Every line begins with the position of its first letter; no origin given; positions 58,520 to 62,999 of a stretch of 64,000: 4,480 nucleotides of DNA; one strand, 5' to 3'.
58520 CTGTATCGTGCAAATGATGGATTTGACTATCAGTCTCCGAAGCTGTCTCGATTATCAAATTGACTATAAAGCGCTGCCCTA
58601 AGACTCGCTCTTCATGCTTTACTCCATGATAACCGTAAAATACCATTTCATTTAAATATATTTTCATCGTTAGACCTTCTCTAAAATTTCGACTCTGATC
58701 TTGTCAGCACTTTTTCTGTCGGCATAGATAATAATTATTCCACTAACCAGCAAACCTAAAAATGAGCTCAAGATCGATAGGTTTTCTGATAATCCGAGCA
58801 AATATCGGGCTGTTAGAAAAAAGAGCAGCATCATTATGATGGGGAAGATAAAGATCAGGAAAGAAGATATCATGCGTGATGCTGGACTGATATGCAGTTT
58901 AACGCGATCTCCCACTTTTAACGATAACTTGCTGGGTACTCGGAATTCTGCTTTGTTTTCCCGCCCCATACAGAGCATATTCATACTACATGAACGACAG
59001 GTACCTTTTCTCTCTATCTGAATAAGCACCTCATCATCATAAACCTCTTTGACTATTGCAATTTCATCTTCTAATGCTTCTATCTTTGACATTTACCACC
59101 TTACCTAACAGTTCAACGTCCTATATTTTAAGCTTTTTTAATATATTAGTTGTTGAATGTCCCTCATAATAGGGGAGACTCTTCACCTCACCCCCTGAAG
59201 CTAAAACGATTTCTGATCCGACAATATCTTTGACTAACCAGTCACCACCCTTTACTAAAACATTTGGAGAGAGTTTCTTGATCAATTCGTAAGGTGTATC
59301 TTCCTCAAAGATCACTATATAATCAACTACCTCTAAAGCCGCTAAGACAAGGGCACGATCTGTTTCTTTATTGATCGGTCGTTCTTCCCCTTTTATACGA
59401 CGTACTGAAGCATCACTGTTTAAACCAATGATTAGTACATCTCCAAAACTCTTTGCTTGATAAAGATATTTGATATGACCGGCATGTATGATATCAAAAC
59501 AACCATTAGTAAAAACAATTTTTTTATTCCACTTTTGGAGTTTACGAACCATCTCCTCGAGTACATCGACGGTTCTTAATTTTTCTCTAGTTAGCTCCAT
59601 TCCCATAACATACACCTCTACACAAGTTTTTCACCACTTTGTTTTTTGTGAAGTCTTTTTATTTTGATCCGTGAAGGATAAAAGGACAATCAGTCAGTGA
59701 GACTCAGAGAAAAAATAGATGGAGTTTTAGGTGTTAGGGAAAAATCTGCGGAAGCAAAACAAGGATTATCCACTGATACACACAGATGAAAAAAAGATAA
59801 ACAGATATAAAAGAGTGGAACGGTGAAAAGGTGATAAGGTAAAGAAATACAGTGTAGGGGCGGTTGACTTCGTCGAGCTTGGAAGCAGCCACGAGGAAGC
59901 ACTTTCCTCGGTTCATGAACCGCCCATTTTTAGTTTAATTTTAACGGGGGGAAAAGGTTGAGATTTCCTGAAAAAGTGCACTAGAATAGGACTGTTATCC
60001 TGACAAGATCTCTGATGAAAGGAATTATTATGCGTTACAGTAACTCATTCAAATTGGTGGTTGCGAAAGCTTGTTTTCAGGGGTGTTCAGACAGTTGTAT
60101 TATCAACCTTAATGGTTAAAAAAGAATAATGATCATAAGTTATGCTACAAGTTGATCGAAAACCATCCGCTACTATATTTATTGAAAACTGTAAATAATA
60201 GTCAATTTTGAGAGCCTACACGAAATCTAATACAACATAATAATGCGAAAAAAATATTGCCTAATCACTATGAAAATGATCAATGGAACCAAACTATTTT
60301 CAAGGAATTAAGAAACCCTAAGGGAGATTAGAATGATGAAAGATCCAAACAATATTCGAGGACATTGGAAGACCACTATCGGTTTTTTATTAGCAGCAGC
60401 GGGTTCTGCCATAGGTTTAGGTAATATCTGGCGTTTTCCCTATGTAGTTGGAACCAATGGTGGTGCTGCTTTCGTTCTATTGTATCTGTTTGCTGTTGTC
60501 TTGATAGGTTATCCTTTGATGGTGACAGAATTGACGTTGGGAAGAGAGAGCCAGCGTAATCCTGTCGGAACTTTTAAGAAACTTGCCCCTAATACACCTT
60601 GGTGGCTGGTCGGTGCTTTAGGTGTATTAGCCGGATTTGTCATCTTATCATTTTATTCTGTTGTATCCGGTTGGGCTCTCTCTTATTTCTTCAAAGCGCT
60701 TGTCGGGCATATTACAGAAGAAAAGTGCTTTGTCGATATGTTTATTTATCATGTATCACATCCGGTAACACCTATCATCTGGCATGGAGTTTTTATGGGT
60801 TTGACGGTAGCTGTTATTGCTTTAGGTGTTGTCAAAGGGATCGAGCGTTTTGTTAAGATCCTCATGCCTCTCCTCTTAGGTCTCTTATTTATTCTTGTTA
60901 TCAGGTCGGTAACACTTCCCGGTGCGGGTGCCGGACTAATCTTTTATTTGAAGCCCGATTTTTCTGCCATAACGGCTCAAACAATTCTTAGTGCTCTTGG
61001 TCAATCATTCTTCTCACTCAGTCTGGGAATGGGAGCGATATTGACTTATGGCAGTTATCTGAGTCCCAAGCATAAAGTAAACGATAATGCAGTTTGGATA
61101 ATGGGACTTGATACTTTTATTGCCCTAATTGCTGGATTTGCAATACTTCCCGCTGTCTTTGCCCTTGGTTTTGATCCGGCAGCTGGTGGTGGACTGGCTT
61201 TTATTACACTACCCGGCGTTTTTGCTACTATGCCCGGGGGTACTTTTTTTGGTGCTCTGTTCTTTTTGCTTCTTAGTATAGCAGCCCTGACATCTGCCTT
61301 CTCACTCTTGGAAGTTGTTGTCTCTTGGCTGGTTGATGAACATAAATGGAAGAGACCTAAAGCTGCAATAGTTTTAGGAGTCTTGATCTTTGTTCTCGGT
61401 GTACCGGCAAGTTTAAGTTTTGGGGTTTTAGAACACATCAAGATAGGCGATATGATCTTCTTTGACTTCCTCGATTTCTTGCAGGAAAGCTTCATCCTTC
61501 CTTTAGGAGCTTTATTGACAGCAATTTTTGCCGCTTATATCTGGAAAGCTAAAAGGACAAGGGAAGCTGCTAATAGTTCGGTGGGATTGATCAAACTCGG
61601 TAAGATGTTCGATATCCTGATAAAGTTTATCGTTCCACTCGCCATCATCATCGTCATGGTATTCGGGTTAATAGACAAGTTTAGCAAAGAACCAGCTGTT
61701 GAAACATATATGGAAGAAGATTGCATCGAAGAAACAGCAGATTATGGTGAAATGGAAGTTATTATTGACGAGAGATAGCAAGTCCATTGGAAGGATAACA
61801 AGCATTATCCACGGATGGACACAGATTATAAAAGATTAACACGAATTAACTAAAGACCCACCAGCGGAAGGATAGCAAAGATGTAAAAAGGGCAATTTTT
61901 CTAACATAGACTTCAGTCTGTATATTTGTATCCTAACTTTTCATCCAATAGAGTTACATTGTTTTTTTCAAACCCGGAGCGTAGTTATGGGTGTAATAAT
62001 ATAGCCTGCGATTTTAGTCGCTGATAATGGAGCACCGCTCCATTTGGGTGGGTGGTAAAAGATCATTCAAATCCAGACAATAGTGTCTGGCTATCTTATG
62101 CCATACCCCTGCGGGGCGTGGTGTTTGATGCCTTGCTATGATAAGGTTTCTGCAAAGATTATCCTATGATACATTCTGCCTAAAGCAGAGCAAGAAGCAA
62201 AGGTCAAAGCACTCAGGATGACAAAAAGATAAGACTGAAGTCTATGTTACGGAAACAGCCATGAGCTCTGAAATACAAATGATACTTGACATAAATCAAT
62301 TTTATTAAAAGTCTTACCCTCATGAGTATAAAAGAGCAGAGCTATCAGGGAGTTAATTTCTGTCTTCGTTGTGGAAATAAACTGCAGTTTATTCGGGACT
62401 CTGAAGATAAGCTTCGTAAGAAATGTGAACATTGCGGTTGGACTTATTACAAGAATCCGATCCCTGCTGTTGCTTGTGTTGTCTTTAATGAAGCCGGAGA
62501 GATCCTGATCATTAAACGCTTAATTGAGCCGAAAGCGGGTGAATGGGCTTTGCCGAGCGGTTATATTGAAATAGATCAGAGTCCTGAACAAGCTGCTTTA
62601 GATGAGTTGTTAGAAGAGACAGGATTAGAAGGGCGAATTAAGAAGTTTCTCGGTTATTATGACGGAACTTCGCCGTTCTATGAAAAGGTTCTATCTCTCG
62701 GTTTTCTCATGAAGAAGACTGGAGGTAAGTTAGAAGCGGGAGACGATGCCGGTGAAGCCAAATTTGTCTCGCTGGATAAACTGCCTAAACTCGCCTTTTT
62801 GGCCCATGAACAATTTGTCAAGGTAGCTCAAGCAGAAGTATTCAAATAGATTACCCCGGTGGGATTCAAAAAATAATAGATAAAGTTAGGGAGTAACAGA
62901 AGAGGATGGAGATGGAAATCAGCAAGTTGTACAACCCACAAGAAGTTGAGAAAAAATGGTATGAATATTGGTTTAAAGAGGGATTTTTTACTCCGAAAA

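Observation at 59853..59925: Repeat module C is inserted into the hairpin loops of two other repeat families (nested elements)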

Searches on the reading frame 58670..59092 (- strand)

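Call 50: search_protein_families(library=pfam, proteins=[window:58670-59092:-], max_evalue=0.00001)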
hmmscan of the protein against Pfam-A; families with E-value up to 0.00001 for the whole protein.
window:58670-59092:- (140 aa): 1 family
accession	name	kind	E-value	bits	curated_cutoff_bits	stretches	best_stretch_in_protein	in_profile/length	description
PF04246.17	RseC_MucC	-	2.5e-24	86.1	24.4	1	14-134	1-124/130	Positive regulator of sigma(E), RseC/MucC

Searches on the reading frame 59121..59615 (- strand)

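Call 19: search_protein_families(library=pfam, proteins=[window:59121-59615:-])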
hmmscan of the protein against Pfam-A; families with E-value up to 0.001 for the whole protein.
window:59121-59615:- (164 aa): 1 family
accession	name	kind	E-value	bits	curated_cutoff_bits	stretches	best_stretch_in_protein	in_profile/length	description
PF01467.32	CTP_transf_like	-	4.7e-18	66.1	21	1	35-158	1-130/133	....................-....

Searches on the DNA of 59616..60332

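Call 63: search_rna_families(source=window, start=59616, end=60332, threshold=evalue, max_evalue=1)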
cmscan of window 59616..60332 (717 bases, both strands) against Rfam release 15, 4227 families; matches with E-value up to 1: 0.
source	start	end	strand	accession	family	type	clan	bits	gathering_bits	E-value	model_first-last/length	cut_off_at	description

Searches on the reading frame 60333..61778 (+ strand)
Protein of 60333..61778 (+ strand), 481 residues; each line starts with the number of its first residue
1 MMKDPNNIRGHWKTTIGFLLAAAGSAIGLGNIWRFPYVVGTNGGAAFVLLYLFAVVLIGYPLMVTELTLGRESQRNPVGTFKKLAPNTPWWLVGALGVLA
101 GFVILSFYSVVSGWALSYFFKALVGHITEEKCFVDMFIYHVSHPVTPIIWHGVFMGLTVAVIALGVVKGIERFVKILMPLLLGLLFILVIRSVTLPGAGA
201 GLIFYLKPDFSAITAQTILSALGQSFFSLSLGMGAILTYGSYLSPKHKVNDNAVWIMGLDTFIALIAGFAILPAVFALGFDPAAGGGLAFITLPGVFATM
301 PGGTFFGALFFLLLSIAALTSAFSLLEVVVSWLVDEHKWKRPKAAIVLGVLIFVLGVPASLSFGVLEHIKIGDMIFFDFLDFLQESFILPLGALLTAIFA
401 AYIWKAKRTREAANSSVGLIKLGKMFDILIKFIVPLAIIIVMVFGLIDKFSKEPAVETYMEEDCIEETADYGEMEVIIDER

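Call 18: find_encoding_contigs(protein=window:60333-61778:+, flank=10000, max_places=10)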
Protein window:60333-61778:+ (481 aa): no gene with exactly this product is on record in the collection.

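Call 19: search_protein_families(library=pfam, proteins=[window:60333-61778:+])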
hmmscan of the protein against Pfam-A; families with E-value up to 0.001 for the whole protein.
window:60333-61778:+ (481 aa): 1 family
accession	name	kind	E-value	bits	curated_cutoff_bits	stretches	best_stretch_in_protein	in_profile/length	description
PF00209.24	SNF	-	2.8e-63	214.9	27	2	155-449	184-484/524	Sodium:neurotransmitter symporter family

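Call 32: find_homologous_proteins(query=window:60333-61778:+, max_evalue=1e-50)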
Query window:60333-61778:+ (481 aa): 7985 proteins with E <= 1e-50 among 8000 candidates; the best 120 are listed.
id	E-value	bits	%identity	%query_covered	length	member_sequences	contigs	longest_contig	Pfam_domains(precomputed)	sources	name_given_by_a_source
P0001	0.0e+0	1043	100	100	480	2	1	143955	PF00209.25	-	-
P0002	5.2e-245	832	85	94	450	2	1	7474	PF00209.25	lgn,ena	-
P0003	4.9e-241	819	83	94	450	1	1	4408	PF00209.25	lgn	-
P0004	2.9e-238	809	82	94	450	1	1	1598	PF00209.25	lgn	-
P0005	1.4e-217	741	76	93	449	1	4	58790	PF00209.25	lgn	-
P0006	2.2e-188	645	66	94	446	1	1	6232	PF00209.25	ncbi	-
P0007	1.5e-187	642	65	94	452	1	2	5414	PF00209.25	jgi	jgi:neurotransmitter:Na+ symporter, NSS family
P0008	1.9e-186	639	65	94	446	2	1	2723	PF00209.25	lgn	-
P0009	3.8e-186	638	66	94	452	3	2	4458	PF00209.25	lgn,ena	-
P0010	1.7e-185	636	64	94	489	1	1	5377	PF00209.25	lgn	-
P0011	2.6e-185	635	66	93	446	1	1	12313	PF00209.25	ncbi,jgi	-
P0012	1.3e-183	629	64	94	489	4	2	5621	PF00209.25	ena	-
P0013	1.1e-182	626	65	94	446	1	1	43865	PF00209.25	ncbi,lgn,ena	-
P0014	1.9e-182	625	63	96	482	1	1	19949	PF00209.25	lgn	-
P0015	7.0e-182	624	65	94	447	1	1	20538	PF00209.25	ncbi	ncbi:MAG: sodium-dependent transporter [Spirochaetaceae bacterium]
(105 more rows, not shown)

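Call 33: find_encoding_contigs(protein=P0001, flank=10000, max_places=5)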
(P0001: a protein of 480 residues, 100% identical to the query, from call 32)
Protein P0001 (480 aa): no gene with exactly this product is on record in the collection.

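Call 34: find_encoding_contigs(protein=P0002, flank=10000, max_places=5)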
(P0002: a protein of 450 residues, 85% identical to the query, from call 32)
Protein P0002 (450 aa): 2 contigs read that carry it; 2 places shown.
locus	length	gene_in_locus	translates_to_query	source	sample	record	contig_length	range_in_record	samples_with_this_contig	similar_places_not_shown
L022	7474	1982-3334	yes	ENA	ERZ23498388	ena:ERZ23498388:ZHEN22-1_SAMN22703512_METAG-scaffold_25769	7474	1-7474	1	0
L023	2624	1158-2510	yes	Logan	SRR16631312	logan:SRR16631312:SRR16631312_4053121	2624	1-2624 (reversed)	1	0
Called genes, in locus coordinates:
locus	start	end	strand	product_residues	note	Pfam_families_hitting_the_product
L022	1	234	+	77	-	?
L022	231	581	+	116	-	PF02579:Nitro_FeMo-Co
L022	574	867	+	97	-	PF17253:DUF5320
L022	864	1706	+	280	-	PF10609:ParA, PF01656:CbiA, PF02374:ArsA_ATPase (weak), PF13614:AAA_31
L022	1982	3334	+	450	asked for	PF00209:SNF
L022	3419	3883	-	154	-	PF12675:DUF3795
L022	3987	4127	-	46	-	-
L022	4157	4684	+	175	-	PF00293:NUDIX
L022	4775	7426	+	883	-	PF00133:tRNA-synt_1, PF09334:tRNA-synt_1g, PF13603:tRNA-synt_1_2 (weak), PF09334:tRNA-synt_1g (weak), PF08264:Anticodon_1, PF10458:Val_tRNA-synt_C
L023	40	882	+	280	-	PF10609:ParA, PF01656:CbiA, PF02374:ArsA_ATPase (weak), PF13614:AAA_31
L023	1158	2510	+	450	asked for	PF00209:SNF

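Call 35: find_encoding_contigs(protein=P0005, flank=10000, max_places=5)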
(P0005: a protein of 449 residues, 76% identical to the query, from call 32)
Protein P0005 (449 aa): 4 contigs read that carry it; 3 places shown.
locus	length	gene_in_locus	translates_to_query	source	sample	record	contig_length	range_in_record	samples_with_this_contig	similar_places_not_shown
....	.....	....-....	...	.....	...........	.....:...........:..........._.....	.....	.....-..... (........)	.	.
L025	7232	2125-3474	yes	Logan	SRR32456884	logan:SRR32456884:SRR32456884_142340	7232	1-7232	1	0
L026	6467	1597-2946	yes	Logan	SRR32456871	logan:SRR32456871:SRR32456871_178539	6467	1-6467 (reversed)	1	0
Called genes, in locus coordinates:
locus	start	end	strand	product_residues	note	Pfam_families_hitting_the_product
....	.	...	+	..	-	?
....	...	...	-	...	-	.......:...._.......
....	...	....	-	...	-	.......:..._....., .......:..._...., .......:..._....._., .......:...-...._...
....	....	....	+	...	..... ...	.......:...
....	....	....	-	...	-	-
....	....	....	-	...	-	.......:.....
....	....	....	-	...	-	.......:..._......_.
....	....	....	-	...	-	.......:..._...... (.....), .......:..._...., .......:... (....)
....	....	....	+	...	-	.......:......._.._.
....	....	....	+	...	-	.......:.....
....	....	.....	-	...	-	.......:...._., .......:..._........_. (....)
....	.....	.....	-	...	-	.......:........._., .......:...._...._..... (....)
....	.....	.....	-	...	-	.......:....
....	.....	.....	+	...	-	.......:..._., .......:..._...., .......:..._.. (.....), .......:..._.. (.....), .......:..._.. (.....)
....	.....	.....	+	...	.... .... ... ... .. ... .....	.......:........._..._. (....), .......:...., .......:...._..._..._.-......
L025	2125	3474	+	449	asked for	PF00209:SNF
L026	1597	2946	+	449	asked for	PF00209:SNF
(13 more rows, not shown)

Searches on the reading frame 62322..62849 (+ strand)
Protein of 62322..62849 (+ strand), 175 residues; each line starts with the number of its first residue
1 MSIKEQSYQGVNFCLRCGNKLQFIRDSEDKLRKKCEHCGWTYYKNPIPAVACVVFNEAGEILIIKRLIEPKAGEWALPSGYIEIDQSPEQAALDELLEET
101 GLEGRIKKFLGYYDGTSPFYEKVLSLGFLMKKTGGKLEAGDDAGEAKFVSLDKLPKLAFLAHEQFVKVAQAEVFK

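Call 50: search_protein_families(library=pfam, proteins=[window:62322-62849:+], max_evalue=0.00001)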
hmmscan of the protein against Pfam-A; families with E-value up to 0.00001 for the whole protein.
window:62322-62849:+ (175 aa): 1 family
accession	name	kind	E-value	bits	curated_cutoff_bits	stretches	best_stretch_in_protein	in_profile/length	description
PF00293.34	NUDIX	-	6.7e-19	68.7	21.1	1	47-164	3-129/134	NUDIX domain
